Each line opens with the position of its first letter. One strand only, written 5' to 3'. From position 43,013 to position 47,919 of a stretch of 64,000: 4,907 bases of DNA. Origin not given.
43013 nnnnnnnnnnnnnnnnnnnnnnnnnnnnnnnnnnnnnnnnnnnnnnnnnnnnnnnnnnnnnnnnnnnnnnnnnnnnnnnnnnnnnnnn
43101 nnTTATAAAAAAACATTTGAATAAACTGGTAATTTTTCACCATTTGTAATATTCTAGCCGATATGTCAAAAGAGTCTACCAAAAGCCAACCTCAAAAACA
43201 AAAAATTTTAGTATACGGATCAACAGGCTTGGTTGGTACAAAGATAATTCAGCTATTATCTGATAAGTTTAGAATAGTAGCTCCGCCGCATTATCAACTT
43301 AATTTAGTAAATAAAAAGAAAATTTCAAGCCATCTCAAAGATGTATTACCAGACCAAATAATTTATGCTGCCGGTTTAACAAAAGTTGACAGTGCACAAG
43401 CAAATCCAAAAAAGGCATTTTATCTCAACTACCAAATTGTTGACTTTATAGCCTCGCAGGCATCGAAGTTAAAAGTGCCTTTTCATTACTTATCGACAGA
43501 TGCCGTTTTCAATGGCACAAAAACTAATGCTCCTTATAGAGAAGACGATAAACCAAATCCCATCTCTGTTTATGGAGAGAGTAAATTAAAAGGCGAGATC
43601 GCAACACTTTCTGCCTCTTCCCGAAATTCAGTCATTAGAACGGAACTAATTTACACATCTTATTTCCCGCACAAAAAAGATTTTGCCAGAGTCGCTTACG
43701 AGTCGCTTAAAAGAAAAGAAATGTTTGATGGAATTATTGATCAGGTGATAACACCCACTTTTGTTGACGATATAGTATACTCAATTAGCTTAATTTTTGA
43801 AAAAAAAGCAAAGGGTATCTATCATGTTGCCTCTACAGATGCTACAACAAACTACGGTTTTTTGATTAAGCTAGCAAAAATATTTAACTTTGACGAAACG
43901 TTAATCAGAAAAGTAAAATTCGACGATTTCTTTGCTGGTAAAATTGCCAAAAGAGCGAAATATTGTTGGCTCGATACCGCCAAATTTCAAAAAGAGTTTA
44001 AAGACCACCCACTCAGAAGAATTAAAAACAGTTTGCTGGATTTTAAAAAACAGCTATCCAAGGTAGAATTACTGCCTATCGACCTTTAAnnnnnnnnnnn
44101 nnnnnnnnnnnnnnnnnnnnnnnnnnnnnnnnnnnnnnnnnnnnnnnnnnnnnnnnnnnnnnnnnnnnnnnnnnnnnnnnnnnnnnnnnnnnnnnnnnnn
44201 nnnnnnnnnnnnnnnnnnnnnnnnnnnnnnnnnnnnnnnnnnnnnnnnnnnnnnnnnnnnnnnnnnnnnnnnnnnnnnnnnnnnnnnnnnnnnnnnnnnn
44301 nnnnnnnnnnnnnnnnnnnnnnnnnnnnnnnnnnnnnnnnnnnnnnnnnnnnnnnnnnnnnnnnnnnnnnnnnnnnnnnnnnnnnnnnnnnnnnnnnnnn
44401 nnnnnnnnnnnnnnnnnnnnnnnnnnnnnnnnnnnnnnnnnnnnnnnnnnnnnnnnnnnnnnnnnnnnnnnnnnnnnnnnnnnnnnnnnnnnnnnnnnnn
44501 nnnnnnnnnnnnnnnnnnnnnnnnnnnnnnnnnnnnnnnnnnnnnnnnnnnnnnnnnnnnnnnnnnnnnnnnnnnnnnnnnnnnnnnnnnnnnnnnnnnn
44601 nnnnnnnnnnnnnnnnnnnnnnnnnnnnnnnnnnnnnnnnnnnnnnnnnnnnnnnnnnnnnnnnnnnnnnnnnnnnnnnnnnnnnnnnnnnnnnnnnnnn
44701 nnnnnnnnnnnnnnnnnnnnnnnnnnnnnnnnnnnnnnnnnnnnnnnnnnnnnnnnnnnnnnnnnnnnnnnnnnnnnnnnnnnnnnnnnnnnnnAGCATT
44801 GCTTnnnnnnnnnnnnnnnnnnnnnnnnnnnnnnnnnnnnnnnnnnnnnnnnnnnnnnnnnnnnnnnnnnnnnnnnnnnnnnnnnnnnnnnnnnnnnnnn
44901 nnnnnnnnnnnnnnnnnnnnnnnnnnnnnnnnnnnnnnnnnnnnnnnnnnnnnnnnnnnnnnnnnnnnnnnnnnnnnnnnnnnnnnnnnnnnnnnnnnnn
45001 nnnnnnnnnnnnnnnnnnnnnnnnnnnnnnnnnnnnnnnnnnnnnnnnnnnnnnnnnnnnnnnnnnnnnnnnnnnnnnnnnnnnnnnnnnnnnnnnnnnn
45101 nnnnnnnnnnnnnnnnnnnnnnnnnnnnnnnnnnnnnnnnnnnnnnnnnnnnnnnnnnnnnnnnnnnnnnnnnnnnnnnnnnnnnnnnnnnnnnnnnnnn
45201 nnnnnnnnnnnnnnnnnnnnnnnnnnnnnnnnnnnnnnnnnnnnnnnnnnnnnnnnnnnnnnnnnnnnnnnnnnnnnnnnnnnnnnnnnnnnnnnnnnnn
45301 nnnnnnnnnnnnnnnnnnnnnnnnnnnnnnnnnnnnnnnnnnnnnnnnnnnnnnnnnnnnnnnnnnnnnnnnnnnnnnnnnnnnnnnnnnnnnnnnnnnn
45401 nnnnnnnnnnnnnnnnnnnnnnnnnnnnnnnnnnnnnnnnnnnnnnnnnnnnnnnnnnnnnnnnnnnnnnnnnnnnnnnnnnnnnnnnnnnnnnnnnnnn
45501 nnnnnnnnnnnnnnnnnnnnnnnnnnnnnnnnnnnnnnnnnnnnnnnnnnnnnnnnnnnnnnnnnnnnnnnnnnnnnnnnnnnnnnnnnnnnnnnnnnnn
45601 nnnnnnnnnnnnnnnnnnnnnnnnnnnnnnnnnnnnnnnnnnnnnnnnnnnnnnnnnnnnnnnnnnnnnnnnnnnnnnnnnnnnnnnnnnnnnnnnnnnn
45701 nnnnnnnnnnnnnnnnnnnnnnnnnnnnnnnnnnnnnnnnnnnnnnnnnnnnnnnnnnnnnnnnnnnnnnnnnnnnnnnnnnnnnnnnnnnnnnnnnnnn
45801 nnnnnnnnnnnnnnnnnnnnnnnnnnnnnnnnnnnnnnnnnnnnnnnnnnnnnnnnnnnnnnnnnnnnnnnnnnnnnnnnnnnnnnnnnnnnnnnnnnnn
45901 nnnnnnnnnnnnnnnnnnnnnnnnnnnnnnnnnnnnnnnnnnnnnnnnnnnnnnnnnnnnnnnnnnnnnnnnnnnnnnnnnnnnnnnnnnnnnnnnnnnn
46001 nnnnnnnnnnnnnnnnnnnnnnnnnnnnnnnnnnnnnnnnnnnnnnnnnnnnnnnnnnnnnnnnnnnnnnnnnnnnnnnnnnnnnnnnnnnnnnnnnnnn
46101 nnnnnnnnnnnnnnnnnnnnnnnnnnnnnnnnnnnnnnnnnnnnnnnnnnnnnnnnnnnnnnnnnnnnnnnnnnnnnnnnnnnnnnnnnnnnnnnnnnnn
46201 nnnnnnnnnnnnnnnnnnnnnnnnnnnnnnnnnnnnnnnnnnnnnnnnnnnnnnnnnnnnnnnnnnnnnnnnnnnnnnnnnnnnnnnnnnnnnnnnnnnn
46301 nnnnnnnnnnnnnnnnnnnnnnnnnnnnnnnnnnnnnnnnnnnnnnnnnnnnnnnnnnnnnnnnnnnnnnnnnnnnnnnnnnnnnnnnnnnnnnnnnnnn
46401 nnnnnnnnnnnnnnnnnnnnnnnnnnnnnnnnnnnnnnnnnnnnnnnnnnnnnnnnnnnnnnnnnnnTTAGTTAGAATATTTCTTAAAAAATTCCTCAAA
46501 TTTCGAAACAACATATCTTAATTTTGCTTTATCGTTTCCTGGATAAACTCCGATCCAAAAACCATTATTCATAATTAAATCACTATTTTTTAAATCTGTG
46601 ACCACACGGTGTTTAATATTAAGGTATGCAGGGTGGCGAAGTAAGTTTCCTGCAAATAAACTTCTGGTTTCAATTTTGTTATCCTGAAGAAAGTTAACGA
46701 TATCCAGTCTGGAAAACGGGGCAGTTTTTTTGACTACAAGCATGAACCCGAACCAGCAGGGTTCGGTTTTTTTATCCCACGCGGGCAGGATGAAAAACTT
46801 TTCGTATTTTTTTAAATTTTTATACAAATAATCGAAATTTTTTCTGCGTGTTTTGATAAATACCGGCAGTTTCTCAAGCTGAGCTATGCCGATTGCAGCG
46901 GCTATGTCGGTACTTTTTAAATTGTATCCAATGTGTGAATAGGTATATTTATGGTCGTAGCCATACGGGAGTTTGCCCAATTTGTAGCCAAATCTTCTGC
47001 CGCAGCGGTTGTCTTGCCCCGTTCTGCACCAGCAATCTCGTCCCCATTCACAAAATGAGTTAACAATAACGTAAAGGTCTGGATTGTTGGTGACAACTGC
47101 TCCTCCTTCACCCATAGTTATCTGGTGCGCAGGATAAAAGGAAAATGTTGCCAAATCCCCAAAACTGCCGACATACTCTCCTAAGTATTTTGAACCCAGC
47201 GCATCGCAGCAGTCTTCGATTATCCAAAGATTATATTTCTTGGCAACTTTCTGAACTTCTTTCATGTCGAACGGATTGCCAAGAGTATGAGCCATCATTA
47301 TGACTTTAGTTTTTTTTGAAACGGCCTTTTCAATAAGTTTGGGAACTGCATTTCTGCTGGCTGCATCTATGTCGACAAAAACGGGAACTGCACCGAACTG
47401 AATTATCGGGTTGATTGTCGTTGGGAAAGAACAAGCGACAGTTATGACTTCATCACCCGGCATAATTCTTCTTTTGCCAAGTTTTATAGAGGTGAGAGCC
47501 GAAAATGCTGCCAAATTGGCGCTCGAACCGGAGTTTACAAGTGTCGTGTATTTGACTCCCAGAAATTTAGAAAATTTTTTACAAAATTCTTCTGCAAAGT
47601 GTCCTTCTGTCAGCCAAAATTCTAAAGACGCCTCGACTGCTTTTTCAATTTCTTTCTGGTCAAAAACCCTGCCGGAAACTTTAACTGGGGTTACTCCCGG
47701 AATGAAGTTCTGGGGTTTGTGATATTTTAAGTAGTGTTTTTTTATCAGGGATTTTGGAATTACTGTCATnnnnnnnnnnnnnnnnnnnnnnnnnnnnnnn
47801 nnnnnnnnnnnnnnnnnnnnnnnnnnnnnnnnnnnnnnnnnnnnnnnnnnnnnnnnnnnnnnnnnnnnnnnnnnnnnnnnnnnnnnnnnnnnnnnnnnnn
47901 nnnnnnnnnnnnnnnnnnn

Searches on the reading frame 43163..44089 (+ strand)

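Call 14: search_protein_families(library=ncbifam, proteins=[window:43163-44089:+], max_evalue=1e-10)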
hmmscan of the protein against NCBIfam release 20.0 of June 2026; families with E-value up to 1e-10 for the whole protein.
window:43163-44089:+ (308 aa): 2 families
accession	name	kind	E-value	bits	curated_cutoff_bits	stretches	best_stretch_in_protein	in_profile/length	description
TIGR01214.1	rmlD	equivalog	2.3e-56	191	224.05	1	14-292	1-279/285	dTDP-4-dehydrorhamnose reductase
NF007440.0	PRK09987.1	equivalog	3.2e-26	92.3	308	1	14-280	2-276/299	dTDP-4-dehydrorhamnose reductase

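Call 83: search_protein_families(library=pfam, proteins=[window:43163-44089:+], max_evalue=0.01)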
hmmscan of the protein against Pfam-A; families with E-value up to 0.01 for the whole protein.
window:43163-44089:+ (308 aa): 4 families
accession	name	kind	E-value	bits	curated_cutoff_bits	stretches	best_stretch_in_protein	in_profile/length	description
PF04321.23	RmlD_sub_bind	-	7.5e-53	179.9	27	1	14-289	2-276/287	RmlD substrate binding domain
PF01370.27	Epimerase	-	3.8e-15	56.4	20.9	1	15-167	1-176/240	NAD dependent epimerase/dehydratase family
PF16363.11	GDP_Man_Dehyd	-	4.5e-10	39.9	27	1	45-234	58-259/332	GDP-mannose 4,6 dehydratase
PF02719.21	Polysacc_synt_2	-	0.00033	20.4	20.2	0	48-164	63-165/293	Polysaccharide biosynthesis protein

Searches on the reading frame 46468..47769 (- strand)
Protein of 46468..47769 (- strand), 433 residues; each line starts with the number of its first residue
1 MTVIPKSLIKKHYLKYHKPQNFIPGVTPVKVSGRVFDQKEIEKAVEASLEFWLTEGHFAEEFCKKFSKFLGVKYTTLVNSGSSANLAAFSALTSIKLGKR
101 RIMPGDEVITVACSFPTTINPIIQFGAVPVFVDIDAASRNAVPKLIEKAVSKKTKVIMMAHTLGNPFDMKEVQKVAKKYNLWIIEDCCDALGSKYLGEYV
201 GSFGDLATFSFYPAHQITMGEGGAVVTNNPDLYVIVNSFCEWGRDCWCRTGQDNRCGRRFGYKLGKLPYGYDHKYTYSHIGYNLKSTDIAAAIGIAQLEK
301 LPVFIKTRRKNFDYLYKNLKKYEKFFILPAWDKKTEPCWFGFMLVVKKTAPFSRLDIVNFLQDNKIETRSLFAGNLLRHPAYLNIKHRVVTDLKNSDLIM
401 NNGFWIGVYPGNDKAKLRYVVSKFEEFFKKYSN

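Call 3: search_protein_families(library=pfam, proteins=[window:46468-47769:-], max_evalue=0.001)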
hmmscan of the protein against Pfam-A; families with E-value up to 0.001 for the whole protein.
window:46468-47769:- (433 aa): 2 families
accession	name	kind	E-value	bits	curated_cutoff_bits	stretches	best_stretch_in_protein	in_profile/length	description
PF01041.23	DegT_DnrJ_EryC1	-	1.5e-94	317.6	19.8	1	38-424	4-359/360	DegT/DnrJ/EryC1/StrS aminotransferase family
PF00266.25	Aminotran_5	-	0.00042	19.8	21.5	0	60-193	46-182/371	Aminotransferase class-V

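Call 4: search_protein_families(library=ncbifam, proteins=[window:46468-47769:-], max_evalue=0.001)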
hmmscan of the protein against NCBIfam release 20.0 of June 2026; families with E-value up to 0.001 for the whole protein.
window:46468-47769:- (433 aa): 13 families
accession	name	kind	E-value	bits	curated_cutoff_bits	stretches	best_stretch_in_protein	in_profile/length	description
NF011936.0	PRK15407.1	equivalog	8.1e-200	664.1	423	1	8-430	16-438/440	lipopolysaccharide biosynthesis protein RfbH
TIGR03588.1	PseC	equivalog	6.1e-59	199.8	423.5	1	34-424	7-376/380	UDP-4-amino-4,6-dideoxy-N-acetyl-beta-L-altrosamine transaminase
TIGR04181.1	NHT_00031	hypoth_equivalog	1.3e-51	175.5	420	2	36-233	8-214/359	LegC family aminotransferase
NF008687.0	PRK11706.1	equivalog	2.9e-42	144.8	375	2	52-233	26-199/375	dTDP-4-amino-4,6-dideoxygalactose transaminase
NF008658.2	PRK11658.1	equivalog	4.1e-41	140.9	631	1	36-374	12-326/379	UDP-4-amino-4-deoxy-L-arabinose aminotransferase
TIGR02379.1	ECA_wecE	subfamily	6.3e-37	127.2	434.85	1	54-367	28-316/376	dTDP-4-amino-4,6-dideoxy-D-glucose transaminase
TIGR04427.1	PLP_DesI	equivalog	2.1e-28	99.6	650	2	35-245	28-230/390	dTDP-4-dehydro-6-deoxyglucose aminotransferase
NF005817.0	PRK07683.1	equivalog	2.2e-07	29.9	575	1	61-186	69-200/387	aminotransferase A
NF005816.0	PRK07682.1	equivalog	4.6e-06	25.5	620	1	83-188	91-204/390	aminotransferase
NF006488.0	PRK08912.1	equivalog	5.7e-06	25.5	498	1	77-167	91-172/387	aminotransferase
NF004975.0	PRK06348.1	equivalog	0.00013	21.1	549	1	60-220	69-230/384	pyridoxal phosphate-dependent aminotransferase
NF041091.1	asp_aminotase_Arch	equivalog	0.00018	20.4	550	0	102-186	108-199/376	aspartate aminotransferase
NF004770.0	PRK06108.1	subfamily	0.00061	18.7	422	1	91-186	105-209/396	pyridoxal phosphate-dependent aminotransferase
